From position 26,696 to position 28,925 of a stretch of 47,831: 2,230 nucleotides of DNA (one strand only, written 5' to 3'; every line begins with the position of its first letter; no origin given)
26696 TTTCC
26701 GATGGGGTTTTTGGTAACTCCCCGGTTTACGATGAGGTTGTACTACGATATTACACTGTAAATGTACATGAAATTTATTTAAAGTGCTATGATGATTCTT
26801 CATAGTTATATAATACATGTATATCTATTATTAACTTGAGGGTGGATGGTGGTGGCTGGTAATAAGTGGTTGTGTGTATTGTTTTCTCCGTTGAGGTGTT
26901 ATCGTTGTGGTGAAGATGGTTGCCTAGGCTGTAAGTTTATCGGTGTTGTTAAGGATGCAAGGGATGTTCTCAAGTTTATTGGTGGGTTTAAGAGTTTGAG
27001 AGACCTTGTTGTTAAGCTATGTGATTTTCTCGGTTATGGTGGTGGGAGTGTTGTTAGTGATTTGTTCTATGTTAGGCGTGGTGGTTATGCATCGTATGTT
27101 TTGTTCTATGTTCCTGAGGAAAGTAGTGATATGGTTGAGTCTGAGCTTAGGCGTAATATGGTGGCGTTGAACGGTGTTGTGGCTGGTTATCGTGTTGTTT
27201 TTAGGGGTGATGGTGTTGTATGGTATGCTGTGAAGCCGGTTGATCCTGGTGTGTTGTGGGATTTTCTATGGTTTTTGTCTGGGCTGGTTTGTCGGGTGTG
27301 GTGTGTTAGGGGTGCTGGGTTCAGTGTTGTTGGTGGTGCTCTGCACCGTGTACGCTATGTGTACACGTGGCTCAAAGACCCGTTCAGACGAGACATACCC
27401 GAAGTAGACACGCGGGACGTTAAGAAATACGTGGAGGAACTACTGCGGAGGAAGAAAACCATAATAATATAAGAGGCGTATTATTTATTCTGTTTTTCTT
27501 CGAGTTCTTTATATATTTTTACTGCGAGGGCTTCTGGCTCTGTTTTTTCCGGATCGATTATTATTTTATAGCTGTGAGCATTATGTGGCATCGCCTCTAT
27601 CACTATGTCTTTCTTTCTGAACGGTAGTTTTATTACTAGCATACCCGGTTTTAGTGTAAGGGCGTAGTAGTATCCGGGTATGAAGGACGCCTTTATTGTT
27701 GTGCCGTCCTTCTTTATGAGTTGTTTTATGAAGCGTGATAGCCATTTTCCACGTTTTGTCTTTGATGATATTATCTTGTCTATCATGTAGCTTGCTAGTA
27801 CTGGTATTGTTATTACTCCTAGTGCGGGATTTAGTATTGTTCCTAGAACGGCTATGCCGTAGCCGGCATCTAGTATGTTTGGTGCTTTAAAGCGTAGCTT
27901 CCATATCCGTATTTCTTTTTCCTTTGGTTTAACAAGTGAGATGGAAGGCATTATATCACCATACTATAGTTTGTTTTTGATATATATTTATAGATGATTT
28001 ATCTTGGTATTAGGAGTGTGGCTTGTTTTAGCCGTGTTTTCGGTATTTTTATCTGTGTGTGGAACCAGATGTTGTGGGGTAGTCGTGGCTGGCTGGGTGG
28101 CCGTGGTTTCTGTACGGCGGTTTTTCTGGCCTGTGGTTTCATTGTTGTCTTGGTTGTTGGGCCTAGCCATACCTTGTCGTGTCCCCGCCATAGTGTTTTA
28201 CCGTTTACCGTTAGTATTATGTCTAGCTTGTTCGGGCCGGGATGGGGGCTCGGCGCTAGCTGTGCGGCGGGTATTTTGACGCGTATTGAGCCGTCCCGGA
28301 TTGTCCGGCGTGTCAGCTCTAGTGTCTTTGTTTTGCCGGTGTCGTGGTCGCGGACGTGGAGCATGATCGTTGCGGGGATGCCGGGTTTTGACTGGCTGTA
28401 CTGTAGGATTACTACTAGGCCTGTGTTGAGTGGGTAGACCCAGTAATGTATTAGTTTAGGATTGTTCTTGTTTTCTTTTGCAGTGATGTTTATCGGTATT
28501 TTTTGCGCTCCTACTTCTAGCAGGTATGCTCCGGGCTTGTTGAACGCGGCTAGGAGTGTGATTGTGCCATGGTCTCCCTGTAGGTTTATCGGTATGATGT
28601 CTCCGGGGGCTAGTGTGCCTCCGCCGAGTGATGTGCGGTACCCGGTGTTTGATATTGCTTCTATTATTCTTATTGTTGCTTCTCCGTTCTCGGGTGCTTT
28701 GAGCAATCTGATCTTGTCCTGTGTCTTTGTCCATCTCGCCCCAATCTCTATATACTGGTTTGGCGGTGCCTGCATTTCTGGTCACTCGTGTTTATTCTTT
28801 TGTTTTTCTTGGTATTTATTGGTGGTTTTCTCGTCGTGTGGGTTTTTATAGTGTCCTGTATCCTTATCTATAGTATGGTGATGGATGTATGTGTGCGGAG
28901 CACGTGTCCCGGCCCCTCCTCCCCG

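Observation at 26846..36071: Codon-dialect switches inside single ORFs (patchwork of G/T-ending and A/C-ending synonymous usage)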

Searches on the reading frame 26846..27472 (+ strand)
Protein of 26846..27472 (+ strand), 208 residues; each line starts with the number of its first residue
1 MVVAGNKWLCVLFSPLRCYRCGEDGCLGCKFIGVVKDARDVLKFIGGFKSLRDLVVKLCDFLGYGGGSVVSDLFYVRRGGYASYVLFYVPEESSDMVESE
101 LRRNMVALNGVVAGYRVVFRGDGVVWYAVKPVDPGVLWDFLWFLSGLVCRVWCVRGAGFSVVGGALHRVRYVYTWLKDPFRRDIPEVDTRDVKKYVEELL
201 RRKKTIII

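Call 19: search_protein_families(library=pfam, proteins=[window:26846-27472:+], max_evalue=0.01)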
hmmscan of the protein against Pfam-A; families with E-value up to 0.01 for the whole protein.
window:26846-27472:+ (208 aa): 0 families

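Call 76: search_protein_families(library=phrogs, proteins=[window:26852-27472:+], max_evalue=0.01)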
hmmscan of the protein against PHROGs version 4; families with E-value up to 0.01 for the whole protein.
window:26852-27472:+ (206 aa): 0 families

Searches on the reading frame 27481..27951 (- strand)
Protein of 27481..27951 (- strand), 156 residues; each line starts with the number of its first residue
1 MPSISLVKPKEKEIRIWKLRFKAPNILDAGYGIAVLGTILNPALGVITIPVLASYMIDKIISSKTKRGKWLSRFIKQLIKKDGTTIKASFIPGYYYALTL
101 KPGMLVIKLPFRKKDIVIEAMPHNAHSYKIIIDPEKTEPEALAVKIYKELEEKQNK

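Call 19: search_protein_families(library=pfam, proteins=[window:27481-27951:-], max_evalue=0.01)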
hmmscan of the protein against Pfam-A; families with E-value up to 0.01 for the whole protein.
window:27481-27951:- (156 aa): 0 families

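Call 24: list_cluster_members(proteins=[window:26852-27469:+, window:27481-27951:-, window:27999-28775:-, window:30598-30945:+, window:32087-32680:+, window:33458-33793:+, window:34445-35032:+, window:35529-36068:+, window:39083-39694:+, window:40323-41690:-])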
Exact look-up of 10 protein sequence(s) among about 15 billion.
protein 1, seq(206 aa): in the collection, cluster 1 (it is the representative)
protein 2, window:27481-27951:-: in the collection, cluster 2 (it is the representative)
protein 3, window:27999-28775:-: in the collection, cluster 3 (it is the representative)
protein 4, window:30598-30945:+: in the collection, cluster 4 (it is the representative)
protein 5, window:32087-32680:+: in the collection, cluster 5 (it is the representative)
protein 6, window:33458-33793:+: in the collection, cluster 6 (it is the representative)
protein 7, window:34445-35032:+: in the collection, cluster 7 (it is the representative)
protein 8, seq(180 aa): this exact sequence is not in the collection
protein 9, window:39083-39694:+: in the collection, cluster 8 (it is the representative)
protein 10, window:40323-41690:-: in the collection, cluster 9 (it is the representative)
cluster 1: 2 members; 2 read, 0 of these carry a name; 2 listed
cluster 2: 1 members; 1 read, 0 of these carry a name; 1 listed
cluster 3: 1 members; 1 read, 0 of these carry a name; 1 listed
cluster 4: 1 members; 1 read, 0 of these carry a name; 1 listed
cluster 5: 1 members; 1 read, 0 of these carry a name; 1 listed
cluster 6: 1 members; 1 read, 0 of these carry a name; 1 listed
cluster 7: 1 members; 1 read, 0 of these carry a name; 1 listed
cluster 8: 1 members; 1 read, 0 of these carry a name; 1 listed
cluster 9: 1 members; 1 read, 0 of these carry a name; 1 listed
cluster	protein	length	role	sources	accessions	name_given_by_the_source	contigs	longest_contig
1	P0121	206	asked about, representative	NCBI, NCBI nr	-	-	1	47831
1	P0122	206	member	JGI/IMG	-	-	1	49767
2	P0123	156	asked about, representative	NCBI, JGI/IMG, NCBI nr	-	-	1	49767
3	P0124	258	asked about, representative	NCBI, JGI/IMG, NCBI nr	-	-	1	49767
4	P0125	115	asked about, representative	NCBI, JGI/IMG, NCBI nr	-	-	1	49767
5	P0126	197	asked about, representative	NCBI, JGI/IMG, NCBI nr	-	-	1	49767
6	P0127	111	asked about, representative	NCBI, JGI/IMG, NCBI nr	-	-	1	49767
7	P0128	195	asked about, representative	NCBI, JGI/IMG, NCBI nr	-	-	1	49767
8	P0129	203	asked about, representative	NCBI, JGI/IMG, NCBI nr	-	-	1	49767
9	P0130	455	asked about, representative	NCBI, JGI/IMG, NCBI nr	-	-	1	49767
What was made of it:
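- On Deamination skew of single-stranded DNA (mitochondrial type): No relative at >=90% identity exists in the collections (call 24).
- No protein among nine tested has a relative at >=90% identity that could serve as a donor (call 24).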

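Call 76: search_protein_families(library=phrogs, proteins=[window:27481-27951:-], max_evalue=0.01)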
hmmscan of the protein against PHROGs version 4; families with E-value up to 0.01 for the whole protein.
window:27481-27951:- (156 aa): 0 families

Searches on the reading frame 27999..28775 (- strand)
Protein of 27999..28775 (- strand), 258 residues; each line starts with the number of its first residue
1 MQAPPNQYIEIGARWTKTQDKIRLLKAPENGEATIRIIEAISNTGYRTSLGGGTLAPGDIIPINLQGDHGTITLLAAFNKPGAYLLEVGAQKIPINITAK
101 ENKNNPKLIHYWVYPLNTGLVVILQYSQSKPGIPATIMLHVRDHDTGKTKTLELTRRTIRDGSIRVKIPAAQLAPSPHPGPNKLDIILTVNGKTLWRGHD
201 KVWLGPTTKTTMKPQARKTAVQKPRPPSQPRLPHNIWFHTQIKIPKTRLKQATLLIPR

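Call 19: search_protein_families(library=pfam, proteins=[window:27999-28775:-], max_evalue=0.01)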
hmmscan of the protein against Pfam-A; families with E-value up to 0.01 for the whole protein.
window:27999-28775:- (258 aa): 0 families

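Call 76: search_protein_families(library=phrogs, proteins=[window:27999-28775:-], max_evalue=0.01)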
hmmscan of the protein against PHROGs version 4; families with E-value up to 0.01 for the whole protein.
window:27999-28775:- (258 aa): 0 families

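Call 81: search_protein_representatives(protein=window:27999-28775:-)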
Query: 258 residues. Proteins with E-value up to 0.001 (for the whole library): 2; up to 1e-10: 1; up to 1e-30: 1. The best 2 are listed.
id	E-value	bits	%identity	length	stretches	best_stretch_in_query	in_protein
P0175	6.5e-66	239.0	48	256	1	3-258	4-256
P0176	4.4e-04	36.4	38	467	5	163-221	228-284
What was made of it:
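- Tried and rejected: A/C-dialect ORFs being spurious: 27999-28775 has a full-length homologue (call 81).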
